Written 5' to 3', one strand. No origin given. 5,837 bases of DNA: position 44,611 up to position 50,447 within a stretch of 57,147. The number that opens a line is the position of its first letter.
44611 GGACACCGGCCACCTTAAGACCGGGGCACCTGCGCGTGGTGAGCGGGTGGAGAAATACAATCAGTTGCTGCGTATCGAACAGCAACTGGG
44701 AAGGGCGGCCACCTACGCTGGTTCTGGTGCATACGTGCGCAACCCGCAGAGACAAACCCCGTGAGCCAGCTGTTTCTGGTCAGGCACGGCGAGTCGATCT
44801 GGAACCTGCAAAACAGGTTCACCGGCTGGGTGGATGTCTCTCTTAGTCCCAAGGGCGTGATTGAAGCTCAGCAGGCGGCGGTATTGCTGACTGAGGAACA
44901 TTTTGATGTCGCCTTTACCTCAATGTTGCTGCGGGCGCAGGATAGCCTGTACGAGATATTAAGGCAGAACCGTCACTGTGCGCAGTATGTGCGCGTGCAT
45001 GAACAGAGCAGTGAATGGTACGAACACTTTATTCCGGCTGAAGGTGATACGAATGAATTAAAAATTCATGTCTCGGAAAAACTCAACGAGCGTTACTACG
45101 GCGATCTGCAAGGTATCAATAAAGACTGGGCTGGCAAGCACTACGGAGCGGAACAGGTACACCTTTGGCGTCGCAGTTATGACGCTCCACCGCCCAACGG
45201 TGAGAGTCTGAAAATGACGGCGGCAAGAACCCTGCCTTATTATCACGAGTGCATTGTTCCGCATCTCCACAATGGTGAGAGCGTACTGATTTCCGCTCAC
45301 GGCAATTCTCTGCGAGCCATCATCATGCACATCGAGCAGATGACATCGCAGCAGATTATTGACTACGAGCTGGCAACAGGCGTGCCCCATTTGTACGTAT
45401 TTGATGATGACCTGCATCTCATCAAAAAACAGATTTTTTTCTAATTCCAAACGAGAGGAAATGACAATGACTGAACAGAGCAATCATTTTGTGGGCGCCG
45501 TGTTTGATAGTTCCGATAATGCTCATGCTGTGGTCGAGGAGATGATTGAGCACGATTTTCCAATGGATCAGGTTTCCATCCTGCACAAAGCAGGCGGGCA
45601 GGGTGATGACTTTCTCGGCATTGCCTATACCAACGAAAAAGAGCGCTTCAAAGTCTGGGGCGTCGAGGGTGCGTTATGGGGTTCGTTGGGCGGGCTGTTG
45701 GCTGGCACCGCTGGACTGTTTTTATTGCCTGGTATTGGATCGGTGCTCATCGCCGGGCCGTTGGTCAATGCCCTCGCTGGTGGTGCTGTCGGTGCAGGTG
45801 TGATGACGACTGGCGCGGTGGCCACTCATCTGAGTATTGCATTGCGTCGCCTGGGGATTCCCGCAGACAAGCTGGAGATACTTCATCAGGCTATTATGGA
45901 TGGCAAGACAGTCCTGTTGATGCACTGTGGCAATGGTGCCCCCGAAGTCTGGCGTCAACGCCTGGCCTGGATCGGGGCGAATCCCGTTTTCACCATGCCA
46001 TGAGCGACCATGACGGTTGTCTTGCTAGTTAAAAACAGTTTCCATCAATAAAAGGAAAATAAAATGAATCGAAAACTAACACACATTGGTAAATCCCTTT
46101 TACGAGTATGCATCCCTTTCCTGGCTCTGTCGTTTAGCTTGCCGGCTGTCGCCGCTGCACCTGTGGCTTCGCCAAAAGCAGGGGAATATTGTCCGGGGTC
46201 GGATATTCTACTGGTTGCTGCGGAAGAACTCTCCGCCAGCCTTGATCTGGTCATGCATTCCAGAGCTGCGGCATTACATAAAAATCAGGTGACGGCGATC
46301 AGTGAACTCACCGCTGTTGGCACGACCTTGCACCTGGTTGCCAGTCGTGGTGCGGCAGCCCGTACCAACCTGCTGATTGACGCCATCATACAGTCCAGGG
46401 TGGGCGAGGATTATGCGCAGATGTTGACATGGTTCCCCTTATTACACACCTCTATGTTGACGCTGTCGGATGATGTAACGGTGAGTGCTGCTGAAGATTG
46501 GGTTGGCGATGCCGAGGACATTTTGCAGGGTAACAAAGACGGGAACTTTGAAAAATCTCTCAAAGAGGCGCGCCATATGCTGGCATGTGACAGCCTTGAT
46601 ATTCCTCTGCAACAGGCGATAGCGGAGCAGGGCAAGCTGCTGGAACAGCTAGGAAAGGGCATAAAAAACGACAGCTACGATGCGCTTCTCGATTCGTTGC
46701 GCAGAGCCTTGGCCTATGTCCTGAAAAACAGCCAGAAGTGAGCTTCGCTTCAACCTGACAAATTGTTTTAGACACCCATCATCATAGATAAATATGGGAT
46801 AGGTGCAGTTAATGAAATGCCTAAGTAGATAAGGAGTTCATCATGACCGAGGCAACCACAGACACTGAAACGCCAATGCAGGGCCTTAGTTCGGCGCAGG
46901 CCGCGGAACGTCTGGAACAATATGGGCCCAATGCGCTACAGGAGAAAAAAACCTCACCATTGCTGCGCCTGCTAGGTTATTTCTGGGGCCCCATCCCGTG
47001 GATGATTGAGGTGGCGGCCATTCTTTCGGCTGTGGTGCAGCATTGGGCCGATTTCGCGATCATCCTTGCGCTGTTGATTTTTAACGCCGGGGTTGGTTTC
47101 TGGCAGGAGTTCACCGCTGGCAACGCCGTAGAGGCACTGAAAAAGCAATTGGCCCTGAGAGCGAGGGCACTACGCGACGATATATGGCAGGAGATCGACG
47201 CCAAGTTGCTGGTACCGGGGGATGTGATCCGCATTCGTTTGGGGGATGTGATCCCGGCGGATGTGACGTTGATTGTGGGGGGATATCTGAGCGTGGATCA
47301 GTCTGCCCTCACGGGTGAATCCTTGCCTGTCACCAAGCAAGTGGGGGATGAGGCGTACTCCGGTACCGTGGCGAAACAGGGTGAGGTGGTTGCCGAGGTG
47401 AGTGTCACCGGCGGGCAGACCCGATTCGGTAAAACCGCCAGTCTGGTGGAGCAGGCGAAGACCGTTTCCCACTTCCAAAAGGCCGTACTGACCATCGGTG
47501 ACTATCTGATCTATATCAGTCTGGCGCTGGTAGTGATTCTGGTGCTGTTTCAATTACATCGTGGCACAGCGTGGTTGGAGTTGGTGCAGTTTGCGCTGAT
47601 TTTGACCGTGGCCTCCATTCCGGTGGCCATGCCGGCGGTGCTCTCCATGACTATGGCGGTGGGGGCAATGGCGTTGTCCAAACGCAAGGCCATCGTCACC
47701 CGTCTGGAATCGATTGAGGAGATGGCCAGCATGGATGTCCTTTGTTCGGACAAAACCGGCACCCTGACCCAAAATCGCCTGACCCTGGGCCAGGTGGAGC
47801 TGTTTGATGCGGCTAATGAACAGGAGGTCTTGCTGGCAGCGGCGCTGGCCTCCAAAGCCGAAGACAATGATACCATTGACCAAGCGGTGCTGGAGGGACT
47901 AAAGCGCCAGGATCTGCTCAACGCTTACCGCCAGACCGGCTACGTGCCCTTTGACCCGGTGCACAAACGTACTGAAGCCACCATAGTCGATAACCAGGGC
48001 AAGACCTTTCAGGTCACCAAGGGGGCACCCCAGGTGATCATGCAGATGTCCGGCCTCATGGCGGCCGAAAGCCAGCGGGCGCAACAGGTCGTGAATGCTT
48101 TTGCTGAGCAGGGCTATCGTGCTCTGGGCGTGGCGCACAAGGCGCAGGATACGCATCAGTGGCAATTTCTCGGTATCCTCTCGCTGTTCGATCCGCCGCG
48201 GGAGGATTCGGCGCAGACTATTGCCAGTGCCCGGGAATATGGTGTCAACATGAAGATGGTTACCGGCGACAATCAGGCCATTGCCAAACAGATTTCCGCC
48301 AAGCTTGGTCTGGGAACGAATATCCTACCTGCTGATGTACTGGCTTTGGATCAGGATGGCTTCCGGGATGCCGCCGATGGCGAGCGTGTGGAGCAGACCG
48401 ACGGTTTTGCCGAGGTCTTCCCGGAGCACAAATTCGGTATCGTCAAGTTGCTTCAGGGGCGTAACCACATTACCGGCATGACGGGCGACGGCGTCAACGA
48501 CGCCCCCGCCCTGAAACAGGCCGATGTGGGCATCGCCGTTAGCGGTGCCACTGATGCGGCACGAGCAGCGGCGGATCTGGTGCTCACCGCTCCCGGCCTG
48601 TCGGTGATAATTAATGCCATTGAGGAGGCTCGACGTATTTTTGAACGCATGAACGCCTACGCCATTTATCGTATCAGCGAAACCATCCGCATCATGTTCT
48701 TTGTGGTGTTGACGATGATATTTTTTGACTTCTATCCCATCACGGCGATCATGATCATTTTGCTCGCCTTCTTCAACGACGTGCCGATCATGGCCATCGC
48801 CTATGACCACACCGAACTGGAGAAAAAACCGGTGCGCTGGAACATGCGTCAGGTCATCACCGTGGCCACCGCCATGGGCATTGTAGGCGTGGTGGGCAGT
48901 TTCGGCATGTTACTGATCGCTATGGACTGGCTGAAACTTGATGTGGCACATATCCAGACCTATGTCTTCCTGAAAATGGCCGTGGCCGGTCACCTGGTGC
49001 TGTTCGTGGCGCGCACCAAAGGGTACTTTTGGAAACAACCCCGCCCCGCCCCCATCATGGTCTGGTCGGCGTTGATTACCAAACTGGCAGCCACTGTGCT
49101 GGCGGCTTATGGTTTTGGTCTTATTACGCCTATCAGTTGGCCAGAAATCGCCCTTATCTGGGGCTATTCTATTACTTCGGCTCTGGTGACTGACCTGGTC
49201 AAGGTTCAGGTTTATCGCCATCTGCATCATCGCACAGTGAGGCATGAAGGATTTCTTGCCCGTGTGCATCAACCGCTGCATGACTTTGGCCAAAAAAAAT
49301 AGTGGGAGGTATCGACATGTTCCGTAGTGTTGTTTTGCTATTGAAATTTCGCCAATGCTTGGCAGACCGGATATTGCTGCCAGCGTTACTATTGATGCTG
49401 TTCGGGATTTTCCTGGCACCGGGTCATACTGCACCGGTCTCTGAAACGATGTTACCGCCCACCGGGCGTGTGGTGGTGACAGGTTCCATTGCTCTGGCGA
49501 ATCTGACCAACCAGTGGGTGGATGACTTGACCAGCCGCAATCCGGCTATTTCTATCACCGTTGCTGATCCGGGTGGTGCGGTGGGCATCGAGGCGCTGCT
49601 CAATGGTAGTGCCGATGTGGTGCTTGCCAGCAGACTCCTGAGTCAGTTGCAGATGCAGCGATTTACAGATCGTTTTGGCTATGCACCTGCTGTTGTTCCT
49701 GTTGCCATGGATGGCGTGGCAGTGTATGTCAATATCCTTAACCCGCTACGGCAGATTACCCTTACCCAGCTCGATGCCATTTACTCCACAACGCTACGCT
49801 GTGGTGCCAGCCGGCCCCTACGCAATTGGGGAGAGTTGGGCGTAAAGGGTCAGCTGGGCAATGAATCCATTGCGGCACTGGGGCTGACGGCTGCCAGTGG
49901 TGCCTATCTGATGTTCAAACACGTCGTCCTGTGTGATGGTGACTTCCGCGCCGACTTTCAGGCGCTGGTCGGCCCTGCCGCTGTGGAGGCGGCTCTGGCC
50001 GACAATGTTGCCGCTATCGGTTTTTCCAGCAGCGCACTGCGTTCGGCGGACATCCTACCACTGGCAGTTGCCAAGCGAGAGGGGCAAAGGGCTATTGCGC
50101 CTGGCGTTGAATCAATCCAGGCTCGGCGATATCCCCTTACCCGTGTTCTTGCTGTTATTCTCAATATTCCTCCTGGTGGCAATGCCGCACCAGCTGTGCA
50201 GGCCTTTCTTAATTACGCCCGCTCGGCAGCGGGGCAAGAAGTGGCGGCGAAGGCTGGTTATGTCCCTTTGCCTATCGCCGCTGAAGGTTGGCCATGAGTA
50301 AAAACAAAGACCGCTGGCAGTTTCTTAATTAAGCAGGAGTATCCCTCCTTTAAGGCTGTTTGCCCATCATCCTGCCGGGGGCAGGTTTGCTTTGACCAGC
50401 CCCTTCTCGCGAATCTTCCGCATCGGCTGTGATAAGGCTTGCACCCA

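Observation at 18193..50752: Recurrent oriented cis-element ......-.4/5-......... (and palindromic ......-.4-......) upstream of most transcription units of the GC-rich block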

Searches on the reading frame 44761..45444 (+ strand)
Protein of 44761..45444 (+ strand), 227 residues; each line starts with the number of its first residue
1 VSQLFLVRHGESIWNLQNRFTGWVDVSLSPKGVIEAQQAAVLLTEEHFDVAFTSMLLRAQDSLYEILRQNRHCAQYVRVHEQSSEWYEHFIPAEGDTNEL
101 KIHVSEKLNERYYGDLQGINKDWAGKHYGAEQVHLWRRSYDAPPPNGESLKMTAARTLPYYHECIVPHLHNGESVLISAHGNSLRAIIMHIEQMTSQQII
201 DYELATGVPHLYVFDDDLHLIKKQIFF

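Call 8: search_protein_families(library=pfam, proteins=[window:44761-45444:+])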
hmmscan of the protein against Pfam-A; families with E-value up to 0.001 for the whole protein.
window:44761-45444:+ (227 aa): 1 family
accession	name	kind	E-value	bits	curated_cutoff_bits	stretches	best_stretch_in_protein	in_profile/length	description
PF00300.27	His_Phos_1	-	2.2e-34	119.3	21.7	2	4-71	1-68/194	Histidine phosphatase superfamily (branch 1)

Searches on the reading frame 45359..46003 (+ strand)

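Call 8: search_protein_families(library=pfam, proteins=[window:45359-46003:+])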
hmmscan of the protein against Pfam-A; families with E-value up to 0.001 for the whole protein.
window:45359-46003:+ (214 aa): 0 families

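Call 28: search_protein_families(library=ncbifam, proteins=[window:45359-46003:+], max_evalue=0.001)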
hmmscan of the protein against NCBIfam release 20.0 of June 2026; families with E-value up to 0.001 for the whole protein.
window:45359-46003:+ (214 aa): 0 families

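Call 65: search_protein_families(library=pfam, proteins=[window:45359-46003:+], max_evalue=1)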
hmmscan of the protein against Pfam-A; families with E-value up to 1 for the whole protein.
window:45359-46003:+ (214 aa): 1 family
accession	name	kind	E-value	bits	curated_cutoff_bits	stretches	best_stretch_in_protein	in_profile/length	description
PF11181.13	YflT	-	0.0098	16.8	26.2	1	47-114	4-69/99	Heat induced stress protein YflT domain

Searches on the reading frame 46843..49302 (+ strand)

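Call 8: search_protein_families(library=pfam, proteins=[window:46843-49302:+])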
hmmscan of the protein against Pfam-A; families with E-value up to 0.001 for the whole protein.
window:46843-49302:+ (819 aa): 3 families
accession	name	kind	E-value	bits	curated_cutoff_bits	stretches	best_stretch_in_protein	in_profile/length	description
PF00122.25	E1-E2_ATPase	-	4.3e-48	163.7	28.1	1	105-281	5-181/181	E1-E2 ATPase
PF00690.31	Cation_ATPase_N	-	4e-15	55.6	20.4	1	10-62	16-69/69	Cation transporter/ATPase, N-terminus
PF00702.32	Hydrolase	-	5.9e-14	53.3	26.4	1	297-561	1-191/191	haloacid dehalogenase-like hydrolase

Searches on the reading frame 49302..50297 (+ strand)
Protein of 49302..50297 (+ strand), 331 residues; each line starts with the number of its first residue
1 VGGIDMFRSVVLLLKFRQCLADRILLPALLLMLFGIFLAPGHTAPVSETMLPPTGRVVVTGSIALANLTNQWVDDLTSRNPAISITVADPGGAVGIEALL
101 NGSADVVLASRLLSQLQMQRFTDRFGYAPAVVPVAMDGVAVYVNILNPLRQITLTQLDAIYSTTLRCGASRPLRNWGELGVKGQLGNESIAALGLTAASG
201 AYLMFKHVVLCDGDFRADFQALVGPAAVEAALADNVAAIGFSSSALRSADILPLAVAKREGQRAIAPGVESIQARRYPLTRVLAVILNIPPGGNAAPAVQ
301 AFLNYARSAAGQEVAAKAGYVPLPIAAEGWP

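Call 8: search_protein_families(library=pfam, proteins=[window:49302-50297:+])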
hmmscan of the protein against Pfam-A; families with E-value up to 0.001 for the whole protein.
window:49302-50297:+ (331 aa): 2 families
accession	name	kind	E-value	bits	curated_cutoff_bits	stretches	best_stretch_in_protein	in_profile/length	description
PF12849.12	PBP_like_2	-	1.9e-18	67.6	27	1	54-308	7-265/267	PBP superfamily domain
PF13531.11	SBP_bac_11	-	0.00037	20.8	25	1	96-320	39-226/227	Bacterial extracellular solute-binding protein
